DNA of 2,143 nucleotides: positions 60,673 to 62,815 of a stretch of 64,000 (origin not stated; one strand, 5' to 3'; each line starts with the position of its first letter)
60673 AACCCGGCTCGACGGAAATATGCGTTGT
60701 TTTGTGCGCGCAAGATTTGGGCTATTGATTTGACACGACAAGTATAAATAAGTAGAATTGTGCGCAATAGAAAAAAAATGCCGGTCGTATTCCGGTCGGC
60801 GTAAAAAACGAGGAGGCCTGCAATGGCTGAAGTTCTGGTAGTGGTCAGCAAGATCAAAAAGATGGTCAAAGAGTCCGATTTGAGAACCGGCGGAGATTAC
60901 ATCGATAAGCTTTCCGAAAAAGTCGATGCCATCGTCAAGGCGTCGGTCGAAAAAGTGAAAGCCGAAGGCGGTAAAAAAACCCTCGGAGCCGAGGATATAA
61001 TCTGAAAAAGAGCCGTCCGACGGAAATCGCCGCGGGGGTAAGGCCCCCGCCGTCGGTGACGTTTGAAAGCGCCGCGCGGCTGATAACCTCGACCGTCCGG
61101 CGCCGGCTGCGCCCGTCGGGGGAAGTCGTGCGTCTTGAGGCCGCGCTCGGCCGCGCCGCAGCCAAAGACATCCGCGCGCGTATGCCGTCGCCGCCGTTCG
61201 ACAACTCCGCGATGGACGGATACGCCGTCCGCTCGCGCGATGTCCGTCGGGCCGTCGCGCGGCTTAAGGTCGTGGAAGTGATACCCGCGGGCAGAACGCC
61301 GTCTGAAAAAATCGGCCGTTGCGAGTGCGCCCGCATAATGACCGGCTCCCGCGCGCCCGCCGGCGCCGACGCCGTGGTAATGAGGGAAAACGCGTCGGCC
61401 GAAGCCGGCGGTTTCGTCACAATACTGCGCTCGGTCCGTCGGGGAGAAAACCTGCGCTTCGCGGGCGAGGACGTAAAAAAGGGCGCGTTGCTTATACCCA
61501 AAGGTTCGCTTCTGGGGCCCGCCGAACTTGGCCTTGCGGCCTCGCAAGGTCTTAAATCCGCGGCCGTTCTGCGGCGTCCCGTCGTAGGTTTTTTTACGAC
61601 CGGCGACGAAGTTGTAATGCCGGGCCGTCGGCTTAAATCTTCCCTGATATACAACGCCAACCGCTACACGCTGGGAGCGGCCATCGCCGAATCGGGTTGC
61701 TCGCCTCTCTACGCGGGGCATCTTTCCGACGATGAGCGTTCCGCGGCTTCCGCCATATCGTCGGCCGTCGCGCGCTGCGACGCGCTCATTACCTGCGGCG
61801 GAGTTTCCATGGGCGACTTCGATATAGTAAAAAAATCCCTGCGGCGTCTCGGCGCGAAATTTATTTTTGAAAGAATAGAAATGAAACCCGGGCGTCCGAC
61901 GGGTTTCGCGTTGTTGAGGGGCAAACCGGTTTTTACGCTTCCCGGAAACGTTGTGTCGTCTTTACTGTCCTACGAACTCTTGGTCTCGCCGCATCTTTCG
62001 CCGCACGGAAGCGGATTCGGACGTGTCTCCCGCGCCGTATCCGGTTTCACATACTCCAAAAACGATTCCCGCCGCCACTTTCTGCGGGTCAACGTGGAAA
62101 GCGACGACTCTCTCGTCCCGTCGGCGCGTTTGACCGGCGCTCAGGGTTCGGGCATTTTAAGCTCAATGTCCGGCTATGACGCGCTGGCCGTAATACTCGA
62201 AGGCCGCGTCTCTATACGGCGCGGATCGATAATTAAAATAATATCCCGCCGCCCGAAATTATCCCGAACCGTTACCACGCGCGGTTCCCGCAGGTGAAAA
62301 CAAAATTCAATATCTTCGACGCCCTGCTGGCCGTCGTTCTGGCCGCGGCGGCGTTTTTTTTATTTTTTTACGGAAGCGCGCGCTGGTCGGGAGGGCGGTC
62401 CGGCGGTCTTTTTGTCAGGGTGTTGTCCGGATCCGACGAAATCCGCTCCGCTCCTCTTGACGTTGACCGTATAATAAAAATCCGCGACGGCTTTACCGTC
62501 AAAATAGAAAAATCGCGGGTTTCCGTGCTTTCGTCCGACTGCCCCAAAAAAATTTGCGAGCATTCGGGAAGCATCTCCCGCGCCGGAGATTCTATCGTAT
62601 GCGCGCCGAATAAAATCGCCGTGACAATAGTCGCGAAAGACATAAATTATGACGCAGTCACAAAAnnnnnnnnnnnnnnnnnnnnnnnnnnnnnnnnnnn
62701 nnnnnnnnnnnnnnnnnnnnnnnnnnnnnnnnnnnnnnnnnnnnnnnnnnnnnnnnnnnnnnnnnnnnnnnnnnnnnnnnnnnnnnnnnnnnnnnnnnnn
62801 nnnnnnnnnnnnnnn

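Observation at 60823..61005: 60-aa bacterial histone-fold (DUF1931/HBb-like) gene with strong RBS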

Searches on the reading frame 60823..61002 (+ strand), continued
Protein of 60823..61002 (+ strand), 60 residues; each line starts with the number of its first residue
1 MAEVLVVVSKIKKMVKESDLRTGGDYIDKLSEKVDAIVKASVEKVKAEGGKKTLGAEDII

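Call 38: find_related_loci(query=A2, collection=viral_contigs, flank=5000)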
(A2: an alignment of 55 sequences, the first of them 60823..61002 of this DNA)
Query A2 (60 aa) in viral_contigs; peptide patterns used: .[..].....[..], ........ (x = any residue, [..] = any of these).
600 stretches matched a pattern (row limit reached: there are more); 1 encode a relative of the query (tblastn E <= 1e-3); 1 distinct loci.
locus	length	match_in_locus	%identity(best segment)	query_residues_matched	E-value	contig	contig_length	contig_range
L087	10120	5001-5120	63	20-59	2e-12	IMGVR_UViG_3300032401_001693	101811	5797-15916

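Call 42: search_protein_families(library=pfam, proteins=[L087:4116-4922:+, L087:4944-5120:+], max_evalue=0.01)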
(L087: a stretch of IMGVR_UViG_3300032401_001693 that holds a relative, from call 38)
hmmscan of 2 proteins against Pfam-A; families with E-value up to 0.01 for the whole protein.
L087:4116-4922:+ (269 aa): 0 families

L087:4944-5120:+ (59 aa): 0 families

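Call 51: search_protein_representatives(alignment_id=A2)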
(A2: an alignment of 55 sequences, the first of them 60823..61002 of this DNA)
Query: 55 sequences, 60 profile positions. Proteins with E-value up to 0.001 (for the whole library): 391; up to 1e-10: 41; up to 1e-30: 0. The best 150 are listed.
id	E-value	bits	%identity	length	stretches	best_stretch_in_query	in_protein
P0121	1.2e-29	118.3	-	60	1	1-60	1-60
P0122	4.3e-23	97.2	-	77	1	1-59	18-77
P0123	1.2e-21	92.6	-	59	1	1-59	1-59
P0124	1.0e-20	89.6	-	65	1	1-59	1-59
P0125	1.3e-19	86.1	-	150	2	3-53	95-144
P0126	2.4e-19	85.2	-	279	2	2-59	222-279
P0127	1.5e-18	82.7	-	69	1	1-43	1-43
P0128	1.7e-18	82.5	-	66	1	1-47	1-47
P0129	2.9e-18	81.7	-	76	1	1-59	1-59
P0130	1.1e-17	79.8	-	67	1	3-60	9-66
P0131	6.8e-17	77.4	-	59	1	1-59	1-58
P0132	2.2e-16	75.7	-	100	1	1-59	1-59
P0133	8.3e-16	73.9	-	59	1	1-55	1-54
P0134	1.1e-15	73.5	-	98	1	1-45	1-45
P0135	2.3e-15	72.5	-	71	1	4-59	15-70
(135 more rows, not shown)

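Call 55: list_cluster_members(proteins=[window:60823-61002:+])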
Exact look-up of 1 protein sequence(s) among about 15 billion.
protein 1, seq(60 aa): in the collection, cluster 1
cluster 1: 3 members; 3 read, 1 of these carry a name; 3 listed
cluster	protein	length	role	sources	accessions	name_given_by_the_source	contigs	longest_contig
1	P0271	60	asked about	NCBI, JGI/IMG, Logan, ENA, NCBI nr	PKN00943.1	MAG: hypothetical protein CVU77_07940 [Elusimicrobia bacterium HGW-Elusimicrobia-1] | hypothetical protein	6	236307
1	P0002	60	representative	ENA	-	-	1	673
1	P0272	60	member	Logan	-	-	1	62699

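Call 56: search_protein_families(library=pfam, proteins=[L074:7548-8093:+, L007:7761-8384:+, L052:4293-4973:-, L062:6278-6994:+, L032:7184-7537:+], max_evalue=0.001)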
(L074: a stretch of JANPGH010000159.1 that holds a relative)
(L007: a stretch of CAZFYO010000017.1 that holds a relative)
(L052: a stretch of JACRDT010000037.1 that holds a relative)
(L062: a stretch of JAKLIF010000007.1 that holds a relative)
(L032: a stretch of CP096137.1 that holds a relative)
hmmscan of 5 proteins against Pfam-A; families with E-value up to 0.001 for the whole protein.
L074:7548-8093:+ (182 aa): 1 family
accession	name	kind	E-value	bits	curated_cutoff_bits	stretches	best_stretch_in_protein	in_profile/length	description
PF01058.29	Oxidored_q6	-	5.2e-28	97.8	27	1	45-154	1-128/128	NADH ubiquinone oxidoreductase, 20 Kd subunit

L007:7761-8384:+ (208 aa): 1 family
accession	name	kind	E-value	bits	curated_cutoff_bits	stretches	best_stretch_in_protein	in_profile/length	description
PF00329.25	Complex1_30kDa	-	5.6e-44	150.1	22.5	1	83-200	2-119/124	Respiratory-chain NADH dehydrogenase, 30 Kd subunit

L052:4293-4973:- (226 aa): 4 families
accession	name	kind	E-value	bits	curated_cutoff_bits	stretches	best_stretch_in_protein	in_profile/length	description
PF00072.30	Response_reg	-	1.9e-30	105.7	30.2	1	12-123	1-110/111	Response regulator receiver domain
PF00196.25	GerE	-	8.7e-21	73.8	23.5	1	159-212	2-55/57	Bacterial regulatory proteins, luxR family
PF08281.18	Sigma70_r4_2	-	1.3e-05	25.2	25.7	1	174-196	26-48/54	Sigma-70, region 4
PF14493.12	HTH_40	-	0.00091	19.9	27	0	168-201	6-39/89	Helix-turn-helix domain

L062:6278-6994:+ (239 aa): 7 families
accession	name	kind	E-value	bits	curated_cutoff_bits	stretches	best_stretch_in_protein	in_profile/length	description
PF01209.24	Ubie_methyltran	-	8.9e-26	91.1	20.1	1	18-236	9-231/233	ubiE/COQ5 methyltransferase family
PF08241.18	Methyltransf_11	-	1.3e-17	64.7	21.2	1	59-156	1-95/95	Methyltransferase domain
PF13489.12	Methyltransf_23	-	7.1e-16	58.8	27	1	41-221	6-162/164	Methyltransferase domain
PF13649.12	Methyltransf_25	-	1.1e-14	55.3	27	1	58-152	1-97/97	Methyltransferase domain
PF13847.12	Methyltransf_31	-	3.1e-12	46.8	27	1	55-160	4-113/145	Methyltransferase domain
PF08242.18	Methyltransf_12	-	2.6e-09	38.1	30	1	59-154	1-98/98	Methyltransferase domain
PF07021.18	MetW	-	4.6e-05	23.6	21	1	47-148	6-106/193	Methionine biosynthesis protein MetW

L032:7184-7537:+ (118 aa): 1 family
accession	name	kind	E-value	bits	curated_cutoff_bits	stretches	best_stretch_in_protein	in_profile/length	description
PF00507.24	Oxidored_q4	-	1.6e-33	115.3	23.3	1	20-117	2-99/99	NADH-ubiquinone/plastoquinone oxidoreductase, chain 3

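Call 60: search_protein_families(library=pfam, alignment_id=A2, max_evalue=1)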
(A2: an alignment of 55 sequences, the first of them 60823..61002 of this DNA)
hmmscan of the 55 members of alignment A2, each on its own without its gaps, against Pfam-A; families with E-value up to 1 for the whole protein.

A. member 1, window:60823-61002:+ (60 aa): 1 family
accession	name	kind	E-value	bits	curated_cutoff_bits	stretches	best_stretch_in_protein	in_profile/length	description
PF00808.29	CBFD_NFYB_HMF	-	0.11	13.2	21.4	1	30-59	33-61/65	Histone-like transcription factor (CBF/NF-Y) and archaeal histone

B. families by the number of members that match (of 55 scanned): 8 families
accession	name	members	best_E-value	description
PF02538.19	Hydantoinase_B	7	0.017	Hydantoinase B/oxoprolinase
PF00808.29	CBFD_NFYB_HMF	7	0.02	Histone-like transcription factor (CBF/NF-Y) and archaeal histone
PF19121.6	DUF5805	3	0.059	Family of unknown function (DUF5805)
PF02302.22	PTS_IIB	2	0.026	PTS system, Lactose/Cellobiose specific IIB subunit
PF04481.18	DUF561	1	0.038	Protein of unknown function (DUF561)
PF00745.25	GlutR_dimer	1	0.1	Glutamyl-tRNAGlu reductase, dimerisation domain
PF04716.19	ETC_C1_NDUFA5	1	0.11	ETC complex I subunit conserved region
PF19661.4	DUF6164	1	0.2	Family of unknown function (DUF6164)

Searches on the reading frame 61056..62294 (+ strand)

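Call 42: search_protein_families(library=pfam, proteins=[window:61056-62294:+], max_evalue=0.01)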
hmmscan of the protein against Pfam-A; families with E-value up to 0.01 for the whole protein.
window:61056-62294:+ (413 aa): 3 families
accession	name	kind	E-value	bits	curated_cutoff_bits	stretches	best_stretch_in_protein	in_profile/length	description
PF03453.22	MoeA_N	-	2.4e-44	151.2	30.8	1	2-165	2-160/160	MoeA N-terminal region (domain I and II)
PF00994.29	MoCF_biosynth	-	1.2e-26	93.6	26.6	1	180-314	3-142/144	Probable molybdopterin binding domain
PF03454.20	MoeA_C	-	1.3e-09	38.6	22.1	1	327-396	2-70/72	MoeA C-terminal region (domain IV)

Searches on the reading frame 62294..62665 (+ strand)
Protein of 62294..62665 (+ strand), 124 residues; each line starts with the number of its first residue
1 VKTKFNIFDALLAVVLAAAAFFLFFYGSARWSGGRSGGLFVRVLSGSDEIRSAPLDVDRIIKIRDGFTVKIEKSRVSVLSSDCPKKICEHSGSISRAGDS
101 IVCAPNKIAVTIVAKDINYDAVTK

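Call 42: search_protein_families(library=pfam, proteins=[window:62294-62665:+], max_evalue=0.01)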
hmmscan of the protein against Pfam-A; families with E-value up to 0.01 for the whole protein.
window:62294-62665:+ (124 aa): 1 family
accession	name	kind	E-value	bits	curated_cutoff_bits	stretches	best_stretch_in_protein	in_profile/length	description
PF07009.16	NusG_II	-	8e-20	71.4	29.6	1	14-115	4-106/107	NusG domain II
